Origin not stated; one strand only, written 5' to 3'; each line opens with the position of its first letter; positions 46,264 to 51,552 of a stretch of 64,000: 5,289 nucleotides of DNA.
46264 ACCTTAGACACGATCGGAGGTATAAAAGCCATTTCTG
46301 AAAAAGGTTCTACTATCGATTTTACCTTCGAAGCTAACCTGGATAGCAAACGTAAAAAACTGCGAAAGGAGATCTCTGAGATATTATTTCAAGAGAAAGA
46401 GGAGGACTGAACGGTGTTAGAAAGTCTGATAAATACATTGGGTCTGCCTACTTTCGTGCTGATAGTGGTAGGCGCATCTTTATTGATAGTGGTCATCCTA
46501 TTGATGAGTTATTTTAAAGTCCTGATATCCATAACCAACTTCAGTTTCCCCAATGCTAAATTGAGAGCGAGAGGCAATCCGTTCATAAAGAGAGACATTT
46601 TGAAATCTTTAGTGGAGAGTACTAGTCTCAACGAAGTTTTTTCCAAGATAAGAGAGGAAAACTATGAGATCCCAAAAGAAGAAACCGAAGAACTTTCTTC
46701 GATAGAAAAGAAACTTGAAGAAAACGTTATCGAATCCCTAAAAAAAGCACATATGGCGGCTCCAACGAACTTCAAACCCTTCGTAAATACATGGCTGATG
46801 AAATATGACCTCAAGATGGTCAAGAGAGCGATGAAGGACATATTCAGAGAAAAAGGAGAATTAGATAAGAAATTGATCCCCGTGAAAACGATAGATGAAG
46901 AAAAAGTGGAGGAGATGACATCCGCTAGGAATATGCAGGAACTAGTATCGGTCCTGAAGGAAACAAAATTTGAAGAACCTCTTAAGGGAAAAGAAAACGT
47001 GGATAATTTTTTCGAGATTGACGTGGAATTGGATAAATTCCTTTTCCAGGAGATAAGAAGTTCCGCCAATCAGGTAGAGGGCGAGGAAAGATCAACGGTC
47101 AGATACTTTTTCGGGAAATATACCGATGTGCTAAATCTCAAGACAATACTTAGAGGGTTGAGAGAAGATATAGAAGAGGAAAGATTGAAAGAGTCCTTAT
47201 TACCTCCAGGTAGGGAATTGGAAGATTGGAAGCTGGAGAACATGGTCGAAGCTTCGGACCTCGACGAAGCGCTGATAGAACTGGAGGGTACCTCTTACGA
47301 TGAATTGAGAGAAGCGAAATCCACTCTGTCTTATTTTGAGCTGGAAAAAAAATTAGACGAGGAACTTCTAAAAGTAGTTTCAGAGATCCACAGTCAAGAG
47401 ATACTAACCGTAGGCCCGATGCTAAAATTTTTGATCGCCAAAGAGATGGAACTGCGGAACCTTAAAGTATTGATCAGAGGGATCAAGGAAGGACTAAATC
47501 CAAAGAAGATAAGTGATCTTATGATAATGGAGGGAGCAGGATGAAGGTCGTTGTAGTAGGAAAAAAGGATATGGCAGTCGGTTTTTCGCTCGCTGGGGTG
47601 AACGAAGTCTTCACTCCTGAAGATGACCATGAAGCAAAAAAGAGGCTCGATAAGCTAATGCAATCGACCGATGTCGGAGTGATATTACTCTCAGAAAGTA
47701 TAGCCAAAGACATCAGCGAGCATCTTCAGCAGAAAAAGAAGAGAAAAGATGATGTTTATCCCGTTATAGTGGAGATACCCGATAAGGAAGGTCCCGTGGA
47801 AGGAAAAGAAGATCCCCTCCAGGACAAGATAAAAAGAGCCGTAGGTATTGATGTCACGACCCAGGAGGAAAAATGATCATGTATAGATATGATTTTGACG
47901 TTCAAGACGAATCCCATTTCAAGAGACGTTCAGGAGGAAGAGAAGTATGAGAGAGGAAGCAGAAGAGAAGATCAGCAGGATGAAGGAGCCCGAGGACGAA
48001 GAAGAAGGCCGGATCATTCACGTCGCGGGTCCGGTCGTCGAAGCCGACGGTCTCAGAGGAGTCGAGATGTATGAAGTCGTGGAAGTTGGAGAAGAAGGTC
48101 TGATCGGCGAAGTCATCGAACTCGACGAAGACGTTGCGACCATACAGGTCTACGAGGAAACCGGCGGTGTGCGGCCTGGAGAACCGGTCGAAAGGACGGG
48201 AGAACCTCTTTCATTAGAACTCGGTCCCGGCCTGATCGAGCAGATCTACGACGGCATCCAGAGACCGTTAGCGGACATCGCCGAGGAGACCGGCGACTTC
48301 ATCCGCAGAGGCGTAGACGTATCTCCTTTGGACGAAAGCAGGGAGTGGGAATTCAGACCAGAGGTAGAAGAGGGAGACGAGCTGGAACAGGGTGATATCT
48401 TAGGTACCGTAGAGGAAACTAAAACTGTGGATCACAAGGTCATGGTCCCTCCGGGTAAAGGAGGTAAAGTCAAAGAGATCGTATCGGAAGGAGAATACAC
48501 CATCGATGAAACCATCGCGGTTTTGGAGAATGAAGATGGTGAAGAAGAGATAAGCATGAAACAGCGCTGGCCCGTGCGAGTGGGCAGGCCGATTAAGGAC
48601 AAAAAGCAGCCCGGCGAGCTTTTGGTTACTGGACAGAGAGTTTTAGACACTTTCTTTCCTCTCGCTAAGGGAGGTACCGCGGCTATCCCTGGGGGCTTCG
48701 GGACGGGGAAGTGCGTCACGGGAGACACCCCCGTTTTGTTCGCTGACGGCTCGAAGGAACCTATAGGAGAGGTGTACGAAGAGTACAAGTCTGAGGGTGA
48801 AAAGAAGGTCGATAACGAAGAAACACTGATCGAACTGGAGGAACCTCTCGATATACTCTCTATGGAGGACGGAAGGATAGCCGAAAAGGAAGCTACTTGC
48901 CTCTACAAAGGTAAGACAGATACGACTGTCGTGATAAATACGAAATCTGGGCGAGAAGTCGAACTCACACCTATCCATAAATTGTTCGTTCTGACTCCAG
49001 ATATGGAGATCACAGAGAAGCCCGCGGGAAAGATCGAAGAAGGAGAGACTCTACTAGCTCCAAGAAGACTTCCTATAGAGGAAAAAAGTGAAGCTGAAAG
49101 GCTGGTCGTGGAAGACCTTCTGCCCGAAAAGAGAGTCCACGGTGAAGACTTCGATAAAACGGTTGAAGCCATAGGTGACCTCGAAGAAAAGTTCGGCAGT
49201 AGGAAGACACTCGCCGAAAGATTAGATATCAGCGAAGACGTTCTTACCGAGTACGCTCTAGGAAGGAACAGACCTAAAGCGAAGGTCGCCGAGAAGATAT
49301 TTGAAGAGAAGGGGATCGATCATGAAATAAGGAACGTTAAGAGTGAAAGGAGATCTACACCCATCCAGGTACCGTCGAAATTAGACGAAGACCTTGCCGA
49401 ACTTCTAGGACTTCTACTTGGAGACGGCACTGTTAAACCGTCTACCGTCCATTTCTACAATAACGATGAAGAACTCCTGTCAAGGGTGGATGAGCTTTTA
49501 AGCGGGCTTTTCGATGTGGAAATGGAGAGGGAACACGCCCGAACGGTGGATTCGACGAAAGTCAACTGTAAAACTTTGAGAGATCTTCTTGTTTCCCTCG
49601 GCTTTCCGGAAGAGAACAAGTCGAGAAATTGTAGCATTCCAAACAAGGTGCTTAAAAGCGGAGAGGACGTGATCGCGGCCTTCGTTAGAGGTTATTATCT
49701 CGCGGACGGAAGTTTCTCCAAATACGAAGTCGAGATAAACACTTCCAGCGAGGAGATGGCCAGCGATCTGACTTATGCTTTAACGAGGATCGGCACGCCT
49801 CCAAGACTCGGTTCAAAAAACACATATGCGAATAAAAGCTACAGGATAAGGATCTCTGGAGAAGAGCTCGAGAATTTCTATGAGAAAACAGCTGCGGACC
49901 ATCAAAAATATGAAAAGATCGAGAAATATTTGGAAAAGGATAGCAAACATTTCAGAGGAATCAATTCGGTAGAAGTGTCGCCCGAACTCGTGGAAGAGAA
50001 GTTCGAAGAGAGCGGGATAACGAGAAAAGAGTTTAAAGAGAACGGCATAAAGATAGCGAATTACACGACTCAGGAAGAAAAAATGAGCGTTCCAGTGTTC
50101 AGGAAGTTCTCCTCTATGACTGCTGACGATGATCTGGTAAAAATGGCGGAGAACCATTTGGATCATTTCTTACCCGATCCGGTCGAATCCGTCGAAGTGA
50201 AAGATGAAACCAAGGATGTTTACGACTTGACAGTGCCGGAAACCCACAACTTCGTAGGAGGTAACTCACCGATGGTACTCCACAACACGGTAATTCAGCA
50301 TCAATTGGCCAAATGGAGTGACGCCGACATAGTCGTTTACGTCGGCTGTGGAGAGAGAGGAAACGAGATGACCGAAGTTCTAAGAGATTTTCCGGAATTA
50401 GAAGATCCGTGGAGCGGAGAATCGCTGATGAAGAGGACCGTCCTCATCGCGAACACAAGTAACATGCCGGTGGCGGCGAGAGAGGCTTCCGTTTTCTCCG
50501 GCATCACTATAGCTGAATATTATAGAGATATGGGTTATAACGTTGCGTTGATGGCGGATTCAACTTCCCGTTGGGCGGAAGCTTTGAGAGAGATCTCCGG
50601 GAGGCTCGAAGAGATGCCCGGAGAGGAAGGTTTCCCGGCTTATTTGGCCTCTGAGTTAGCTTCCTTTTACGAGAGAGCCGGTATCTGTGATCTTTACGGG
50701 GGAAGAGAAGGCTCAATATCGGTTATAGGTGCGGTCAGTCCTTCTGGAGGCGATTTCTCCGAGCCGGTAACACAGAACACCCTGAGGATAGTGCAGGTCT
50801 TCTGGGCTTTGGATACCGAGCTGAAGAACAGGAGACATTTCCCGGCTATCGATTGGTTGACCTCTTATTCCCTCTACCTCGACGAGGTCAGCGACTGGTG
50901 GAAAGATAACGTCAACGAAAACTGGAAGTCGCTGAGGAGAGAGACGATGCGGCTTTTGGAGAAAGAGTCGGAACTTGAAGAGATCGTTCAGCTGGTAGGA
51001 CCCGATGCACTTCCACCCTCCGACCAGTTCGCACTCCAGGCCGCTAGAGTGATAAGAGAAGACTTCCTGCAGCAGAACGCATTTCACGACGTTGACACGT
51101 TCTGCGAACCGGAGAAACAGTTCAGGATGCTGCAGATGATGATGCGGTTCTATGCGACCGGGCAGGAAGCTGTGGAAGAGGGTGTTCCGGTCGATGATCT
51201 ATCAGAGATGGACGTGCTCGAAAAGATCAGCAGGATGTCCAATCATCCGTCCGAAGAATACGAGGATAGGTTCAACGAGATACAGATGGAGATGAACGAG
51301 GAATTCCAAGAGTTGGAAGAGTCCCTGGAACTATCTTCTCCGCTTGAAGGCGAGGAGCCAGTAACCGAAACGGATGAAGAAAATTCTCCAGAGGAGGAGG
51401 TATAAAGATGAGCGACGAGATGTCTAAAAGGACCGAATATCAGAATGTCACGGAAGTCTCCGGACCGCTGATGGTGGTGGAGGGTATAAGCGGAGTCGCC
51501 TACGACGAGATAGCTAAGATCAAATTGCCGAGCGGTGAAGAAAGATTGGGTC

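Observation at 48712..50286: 525-aa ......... intein in the P-loop of atpA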

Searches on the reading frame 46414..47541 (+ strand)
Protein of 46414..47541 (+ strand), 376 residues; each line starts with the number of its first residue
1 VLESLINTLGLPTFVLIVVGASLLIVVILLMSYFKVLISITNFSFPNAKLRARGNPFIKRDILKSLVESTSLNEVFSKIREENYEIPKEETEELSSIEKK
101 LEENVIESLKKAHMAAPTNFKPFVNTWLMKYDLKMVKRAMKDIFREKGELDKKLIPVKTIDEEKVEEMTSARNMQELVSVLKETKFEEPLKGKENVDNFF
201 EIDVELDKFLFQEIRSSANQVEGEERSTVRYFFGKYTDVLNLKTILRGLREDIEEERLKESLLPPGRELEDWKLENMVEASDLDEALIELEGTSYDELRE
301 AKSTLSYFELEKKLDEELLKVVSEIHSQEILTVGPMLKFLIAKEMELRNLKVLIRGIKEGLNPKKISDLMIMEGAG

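Call 5: search_protein_families(library=ncbifam, proteins=[window:46414-47541:+], max_evalue=0.001)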
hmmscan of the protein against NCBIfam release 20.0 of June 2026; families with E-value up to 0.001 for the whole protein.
window:46414-47541:+ (376 aa): 6 families
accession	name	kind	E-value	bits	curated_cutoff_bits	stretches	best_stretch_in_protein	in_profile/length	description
NF002267.0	PRK01198.1-3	equivalog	2e-54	185.3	488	1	3-371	6-389/390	V-type ATP synthase subunit C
TIGR02923.1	AhaC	equivalog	8.8e-51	173.2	240.5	1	41-370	3-347/348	ATP synthase A1 subunit C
NF002269.0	PRK01198.1-5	equivalog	4.6e-33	114.8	574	1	25-370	15-365/369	V-type ATP synthase subunit C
NF002268.0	PRK01198.1-4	equivalog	9.6e-32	110.5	381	1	42-372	10-346/346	V-type ATP synthase subunit C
NF002266.0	PRK01198.1-2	equivalog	3.7e-30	105.1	270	1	41-371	4-329/333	V-type ATP synthase subunit C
NF002265.0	PRK01198.1-1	equivalog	2e-23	83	534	3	226-300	90-163/352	V-type ATP synthase subunit C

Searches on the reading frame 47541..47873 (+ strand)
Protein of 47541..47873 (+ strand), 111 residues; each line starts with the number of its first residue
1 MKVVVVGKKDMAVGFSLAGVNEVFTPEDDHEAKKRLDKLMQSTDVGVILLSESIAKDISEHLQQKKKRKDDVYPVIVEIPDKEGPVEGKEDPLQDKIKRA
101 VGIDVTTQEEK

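Call 5: search_protein_families(library=ncbifam, proteins=[window:47541-47873:+], max_evalue=0.001)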
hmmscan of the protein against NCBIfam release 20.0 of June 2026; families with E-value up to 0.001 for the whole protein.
window:47541-47873:+ (111 aa): 5 families
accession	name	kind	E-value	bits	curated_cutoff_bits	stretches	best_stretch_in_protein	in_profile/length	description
NF003047.0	PRK03957.1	equivalog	2.6e-28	98.4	101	1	1-105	1-98/100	V-type ATP synthase subunit F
NF002577.0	PRK02228.1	equivalog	5.1e-19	68.8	112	1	1-105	2-99/101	V-type ATP synthase subunit F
NF002384.0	PRK01395.1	equivalog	3.8e-17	62.4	114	1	2-105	5-103/104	V-type ATP synthase subunit F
NF002256.0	PRK01189.1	equivalog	2.5e-08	34.3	149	1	3-106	5-102/104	V-type ATP synthase subunit F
TIGR01101.1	V_ATP_synt_F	equivalog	4e-07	30.3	90.25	1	3-99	10-113/121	V-type ATPase subunit F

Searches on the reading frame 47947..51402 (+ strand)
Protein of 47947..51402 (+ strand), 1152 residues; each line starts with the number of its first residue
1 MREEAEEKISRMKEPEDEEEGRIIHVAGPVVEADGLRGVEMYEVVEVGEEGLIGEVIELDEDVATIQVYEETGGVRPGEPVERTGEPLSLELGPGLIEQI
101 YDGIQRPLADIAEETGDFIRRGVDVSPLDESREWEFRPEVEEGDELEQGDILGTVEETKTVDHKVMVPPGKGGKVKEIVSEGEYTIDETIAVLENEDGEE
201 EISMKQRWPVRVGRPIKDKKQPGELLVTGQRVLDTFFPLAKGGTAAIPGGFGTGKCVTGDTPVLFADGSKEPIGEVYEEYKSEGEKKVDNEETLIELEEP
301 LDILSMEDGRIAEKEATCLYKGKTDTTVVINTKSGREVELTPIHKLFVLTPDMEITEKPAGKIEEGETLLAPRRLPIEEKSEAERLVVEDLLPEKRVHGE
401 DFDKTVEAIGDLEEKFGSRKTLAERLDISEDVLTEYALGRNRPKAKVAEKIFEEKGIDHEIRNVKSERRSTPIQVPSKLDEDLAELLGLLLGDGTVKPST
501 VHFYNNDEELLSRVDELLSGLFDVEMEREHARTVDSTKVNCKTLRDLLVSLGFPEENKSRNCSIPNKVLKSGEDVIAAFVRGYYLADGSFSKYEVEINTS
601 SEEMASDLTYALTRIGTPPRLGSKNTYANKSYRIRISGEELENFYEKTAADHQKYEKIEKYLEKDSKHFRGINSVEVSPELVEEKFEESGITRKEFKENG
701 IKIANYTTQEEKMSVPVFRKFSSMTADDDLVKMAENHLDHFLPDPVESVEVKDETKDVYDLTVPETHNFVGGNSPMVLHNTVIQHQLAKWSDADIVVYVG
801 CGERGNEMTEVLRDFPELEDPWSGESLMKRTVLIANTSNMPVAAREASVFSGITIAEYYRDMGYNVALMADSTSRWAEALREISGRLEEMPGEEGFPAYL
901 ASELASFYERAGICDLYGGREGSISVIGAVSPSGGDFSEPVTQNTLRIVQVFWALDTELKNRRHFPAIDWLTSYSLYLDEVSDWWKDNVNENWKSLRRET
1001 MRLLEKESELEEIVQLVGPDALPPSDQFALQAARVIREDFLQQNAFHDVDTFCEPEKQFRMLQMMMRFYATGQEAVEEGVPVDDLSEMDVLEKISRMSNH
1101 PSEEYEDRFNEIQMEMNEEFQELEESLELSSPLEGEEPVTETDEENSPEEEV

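Call 4: search_protein_families(library=pfam, proteins=[window:47947-51402:+], max_evalue=0.01)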
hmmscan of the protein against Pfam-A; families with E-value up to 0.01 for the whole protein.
window:47947-51402:+ (1152 aa): 7 families
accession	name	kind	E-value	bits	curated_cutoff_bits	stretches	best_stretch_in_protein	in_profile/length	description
PF00006.31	ATP-synt_ab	-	3.5e-71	239.7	29.5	2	780-975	27-213/213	ATP synthase alpha/beta family, nucleotide-binding domain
PF16886.11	ATP-synt_ab_Xtn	-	1.4e-33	114.9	25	1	125-211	1-88/88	ATPsynthase alpha/beta subunit barrel-sandwich domain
PF22919.1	ATP-synt_VA_C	-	7.5e-27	93.8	24.7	1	983-1083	2-98/101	C-terminal domain of V and A type ATP synthase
PF14890.11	Intein_splicing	-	5.8e-21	75.4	35.8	1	264-780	2-155/155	Intein splicing domain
PF14528.11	LAGLIDADG_3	-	2e-20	73.2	22.5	2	574-647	1-80/82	LAGLIDADG-like domain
PF02874.29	ATP-synt_ab_N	-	1e-14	55.2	20.9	1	23-85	1-69/69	ATP synthase alpha/beta family, beta-barrel domain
PF14527.11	LAGLIDADG_WhiA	-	9.6e-05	22.9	23.2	1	577-634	2-59/93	WhiA LAGLIDADG-like domain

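Call 5: search_protein_families(library=ncbifam, proteins=[window:47947-51402:+], max_evalue=0.001)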
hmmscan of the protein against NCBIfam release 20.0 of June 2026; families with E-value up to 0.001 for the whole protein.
window:47947-51402:+ (1152 aa): 42 families (the best 25 are shown)
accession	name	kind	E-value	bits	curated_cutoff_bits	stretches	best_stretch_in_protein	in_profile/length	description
NF011287.0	PRK14698.1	equivalog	0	1128.4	1238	2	446-1123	358-1011/1017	V-type ATP synthase subunit A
TIGR01043.1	ATP_syn_A_arch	equivalog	2.8e-280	930.8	972.15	2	780-1120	237-579/580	ATP synthase subunit A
NF003220.0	PRK04192.1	subfamily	6.1e-275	913.1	470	2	780-1125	240-585/588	V-type ATP synthase subunit A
TIGR01042.1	V-ATPase_V1_A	equivalog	2.6e-216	719.8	779.9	2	780-1127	239-590/591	V-type ATPase subunit A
TIGR01026.1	fliI_yscN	subfamily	5.2e-45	154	379.5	2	787-983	183-367/440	FliI/YscN family ATPase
TIGR02546.1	III_secr_ATP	equivalog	1.1e-44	152.9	604.75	2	783-1044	162-404/423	type III secretion system ATPase SctN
TIGR03497.1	FliI_clade2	equivalog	5.7e-43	147.4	629.8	2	786-1044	156-395/413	flagellar protein export ATPase FliI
TIGR03498.1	FliI_clade3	equivalog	4.1e-41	141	587.45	1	786-995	159-358/418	flagellar protein export ATPase FliI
TIGR03496.1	FliI_clade1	equivalog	6.4e-40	137.2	619.1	2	785-1013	155-369/414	flagellar protein export ATPase FliI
NF003235.0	PRK04196.1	subfamily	1e-39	136.6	349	2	783-1048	167-421/462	V-type ATP synthase subunit B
NF003157.0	PRK04132.1-2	equivalog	5.9e-38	130.3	1103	3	479-663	168-354/864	replication factor C small subunit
NF005295.0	PRK06820.1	equivalog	1.8e-36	126.1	690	2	786-1015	182-392/440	EscN/YscN/HrcN family type III secretion system ATPase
NF006575.0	PRK09099.1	subfamily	1.8e-35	122.5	706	1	786-1064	184-439/443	type III secretion system ATPase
NF005391.0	PRK06936.1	equivalog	5.7e-35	121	657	1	785-1043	180-419/439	type III secretion system ATPase SctN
TIGR01039.1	atpD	equivalog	6.2e-32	111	462.85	2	786-1059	167-420/462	F0F1 ATP synthase subunit beta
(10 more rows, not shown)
